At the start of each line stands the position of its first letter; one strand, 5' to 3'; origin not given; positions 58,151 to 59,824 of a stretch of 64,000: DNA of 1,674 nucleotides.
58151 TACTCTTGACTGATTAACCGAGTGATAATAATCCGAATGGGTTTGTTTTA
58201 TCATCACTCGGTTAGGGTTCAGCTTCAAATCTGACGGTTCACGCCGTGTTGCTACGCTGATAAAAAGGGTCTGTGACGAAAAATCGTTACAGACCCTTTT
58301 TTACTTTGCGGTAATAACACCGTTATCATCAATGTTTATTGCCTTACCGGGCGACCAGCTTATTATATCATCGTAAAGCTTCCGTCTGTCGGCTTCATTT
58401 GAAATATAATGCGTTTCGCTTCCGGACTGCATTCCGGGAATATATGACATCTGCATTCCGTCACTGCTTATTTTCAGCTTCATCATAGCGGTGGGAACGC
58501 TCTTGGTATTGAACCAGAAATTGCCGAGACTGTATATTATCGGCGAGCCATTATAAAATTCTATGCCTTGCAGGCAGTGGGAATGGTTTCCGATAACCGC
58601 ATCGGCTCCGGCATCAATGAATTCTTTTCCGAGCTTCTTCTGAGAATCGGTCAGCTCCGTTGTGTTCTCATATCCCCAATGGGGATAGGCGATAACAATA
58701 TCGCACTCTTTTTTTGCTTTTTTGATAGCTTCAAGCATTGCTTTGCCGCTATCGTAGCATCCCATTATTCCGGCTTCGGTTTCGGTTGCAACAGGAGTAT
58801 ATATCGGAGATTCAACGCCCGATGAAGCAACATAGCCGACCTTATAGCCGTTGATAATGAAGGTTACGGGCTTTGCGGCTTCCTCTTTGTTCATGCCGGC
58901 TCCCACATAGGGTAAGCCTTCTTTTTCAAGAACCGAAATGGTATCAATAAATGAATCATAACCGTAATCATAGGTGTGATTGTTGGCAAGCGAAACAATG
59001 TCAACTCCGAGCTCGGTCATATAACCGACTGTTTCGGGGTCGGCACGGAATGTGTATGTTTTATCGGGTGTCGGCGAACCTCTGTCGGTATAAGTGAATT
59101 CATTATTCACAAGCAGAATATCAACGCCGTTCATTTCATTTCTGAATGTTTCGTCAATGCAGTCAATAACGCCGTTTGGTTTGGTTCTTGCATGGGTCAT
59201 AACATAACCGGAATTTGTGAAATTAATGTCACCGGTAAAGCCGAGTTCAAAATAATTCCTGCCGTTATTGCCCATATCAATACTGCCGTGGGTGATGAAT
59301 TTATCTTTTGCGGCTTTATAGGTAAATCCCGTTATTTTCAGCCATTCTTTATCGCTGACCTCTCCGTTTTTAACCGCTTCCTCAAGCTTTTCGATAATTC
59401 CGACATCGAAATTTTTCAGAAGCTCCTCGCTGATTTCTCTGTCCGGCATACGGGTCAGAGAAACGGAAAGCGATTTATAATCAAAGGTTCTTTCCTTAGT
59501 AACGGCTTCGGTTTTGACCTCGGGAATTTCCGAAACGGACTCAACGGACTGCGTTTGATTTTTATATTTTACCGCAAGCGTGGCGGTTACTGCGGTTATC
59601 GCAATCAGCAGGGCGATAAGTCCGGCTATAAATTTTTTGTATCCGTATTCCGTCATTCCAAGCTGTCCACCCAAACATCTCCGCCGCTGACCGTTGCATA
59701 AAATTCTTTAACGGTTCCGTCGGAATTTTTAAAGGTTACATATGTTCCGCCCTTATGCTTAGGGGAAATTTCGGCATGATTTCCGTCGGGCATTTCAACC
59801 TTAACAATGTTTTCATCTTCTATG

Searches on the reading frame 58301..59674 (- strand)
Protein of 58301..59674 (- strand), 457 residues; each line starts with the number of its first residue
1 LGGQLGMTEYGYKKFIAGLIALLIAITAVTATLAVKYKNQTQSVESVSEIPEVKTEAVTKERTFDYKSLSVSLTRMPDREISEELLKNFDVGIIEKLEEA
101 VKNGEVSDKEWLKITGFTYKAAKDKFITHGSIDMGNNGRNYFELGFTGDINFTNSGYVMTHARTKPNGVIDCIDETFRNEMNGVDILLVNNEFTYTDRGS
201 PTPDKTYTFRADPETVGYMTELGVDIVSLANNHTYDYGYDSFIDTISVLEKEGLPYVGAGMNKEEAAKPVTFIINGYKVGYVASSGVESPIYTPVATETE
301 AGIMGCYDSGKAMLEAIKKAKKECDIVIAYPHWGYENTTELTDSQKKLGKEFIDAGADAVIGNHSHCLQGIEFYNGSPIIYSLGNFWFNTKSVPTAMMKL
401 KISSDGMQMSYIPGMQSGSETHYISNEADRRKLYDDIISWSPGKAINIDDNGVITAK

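Call 75: search_protein_families(library=pfam, proteins=[window:58301-59674:-], max_evalue=0.00001)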
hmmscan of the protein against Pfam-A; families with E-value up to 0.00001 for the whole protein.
window:58301-59674:- (457 aa): 1 family
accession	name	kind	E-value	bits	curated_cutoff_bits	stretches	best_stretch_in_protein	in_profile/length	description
PF09587.15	PGA_cap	-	1.9e-64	218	27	1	144-389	2-254/255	Bacterial capsule synthesis protein PGA_cap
